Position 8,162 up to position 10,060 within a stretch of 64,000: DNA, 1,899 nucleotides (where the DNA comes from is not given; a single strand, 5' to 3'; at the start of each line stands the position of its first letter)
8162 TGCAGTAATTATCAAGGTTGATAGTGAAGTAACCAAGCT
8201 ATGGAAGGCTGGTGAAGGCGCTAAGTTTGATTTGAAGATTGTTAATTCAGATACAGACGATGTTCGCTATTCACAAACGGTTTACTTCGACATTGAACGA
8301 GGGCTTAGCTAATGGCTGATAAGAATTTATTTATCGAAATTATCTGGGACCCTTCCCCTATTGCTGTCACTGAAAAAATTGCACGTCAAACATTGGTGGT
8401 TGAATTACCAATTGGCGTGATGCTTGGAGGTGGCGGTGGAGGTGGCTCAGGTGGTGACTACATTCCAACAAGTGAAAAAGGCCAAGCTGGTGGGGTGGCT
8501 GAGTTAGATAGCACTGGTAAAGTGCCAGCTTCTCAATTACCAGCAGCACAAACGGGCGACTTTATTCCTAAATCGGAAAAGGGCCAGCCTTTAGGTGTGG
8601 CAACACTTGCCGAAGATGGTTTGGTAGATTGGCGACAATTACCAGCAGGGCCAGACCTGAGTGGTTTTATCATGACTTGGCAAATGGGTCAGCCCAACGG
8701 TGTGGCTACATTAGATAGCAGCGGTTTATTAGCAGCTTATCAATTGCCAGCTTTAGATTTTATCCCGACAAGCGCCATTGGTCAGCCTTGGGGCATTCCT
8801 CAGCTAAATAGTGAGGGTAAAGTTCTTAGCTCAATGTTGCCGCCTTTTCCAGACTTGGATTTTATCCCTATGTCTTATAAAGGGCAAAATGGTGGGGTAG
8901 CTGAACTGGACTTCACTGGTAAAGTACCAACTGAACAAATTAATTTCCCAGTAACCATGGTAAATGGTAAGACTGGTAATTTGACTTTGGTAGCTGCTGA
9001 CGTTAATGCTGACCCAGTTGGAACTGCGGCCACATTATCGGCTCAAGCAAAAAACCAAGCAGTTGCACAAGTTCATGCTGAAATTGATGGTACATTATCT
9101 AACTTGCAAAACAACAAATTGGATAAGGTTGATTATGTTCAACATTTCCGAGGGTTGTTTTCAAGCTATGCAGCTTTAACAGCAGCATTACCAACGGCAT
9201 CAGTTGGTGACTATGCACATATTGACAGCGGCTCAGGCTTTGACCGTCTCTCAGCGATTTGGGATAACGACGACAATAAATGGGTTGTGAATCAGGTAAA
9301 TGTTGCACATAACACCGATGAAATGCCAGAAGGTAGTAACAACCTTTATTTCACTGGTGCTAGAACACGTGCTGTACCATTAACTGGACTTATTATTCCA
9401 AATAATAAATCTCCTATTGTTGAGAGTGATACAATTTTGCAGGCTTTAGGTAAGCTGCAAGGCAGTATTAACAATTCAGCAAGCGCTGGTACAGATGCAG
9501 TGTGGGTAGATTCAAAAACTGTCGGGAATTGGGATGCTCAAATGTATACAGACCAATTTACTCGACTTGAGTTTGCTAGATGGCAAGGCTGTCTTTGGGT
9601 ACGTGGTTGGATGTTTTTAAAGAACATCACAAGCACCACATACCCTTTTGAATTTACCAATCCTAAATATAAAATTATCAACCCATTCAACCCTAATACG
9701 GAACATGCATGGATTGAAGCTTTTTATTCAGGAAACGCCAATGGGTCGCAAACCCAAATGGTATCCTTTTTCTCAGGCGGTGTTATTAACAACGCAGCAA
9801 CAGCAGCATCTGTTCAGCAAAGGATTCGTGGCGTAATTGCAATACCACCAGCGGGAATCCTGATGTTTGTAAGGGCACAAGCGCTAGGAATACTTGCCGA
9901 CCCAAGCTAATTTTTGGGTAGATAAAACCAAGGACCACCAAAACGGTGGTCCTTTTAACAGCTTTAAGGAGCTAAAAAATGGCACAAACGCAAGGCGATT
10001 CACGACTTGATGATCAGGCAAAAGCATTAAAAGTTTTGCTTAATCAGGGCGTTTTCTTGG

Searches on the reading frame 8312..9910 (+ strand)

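Call 33: search_protein_families(library=phrogs, proteins=[window:8312-9910:+], max_evalue=0.00001)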
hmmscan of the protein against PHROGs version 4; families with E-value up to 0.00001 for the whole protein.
window:8312-9910:+ (532 aa): 12 families
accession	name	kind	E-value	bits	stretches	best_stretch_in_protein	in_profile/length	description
phrog_34369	-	unknown function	8.9e-64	217.1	1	254-531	69-345/345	-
phrog_1446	-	tail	8.2e-26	92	1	48-82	72-106/251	minor tail protein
phrog_28171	-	unknown function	1e-12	48.5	0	48-82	110-144/476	-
phrog_5596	-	unknown function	2.3e-12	47.4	0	85-126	44-82/451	-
phrog_33244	-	tail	1.9e-11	44.6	1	322-428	156-264/414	tail fiber protein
phrog_31460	-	tail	6.3e-11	43.3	0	50-77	46-73/288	tail protein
phrog_7389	-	tail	3.8e-10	40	0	48-81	431-464/732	tail fiber protein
phrog_27703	-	unknown function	1.2e-09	38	0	185-249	279-343/665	-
phrog_14726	-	tail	3.9e-09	36.8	0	51-250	240-326/537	tail fiber protein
phrog_2952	-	tail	2.4e-07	31.1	1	210-354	172-307/488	minor tail protein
phrog_3493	-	tail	1.2e-06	28.7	0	59-114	519-573/768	minor tail protein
phrog_4013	-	unknown function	4.4e-06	26.6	0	47-88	438-480/659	-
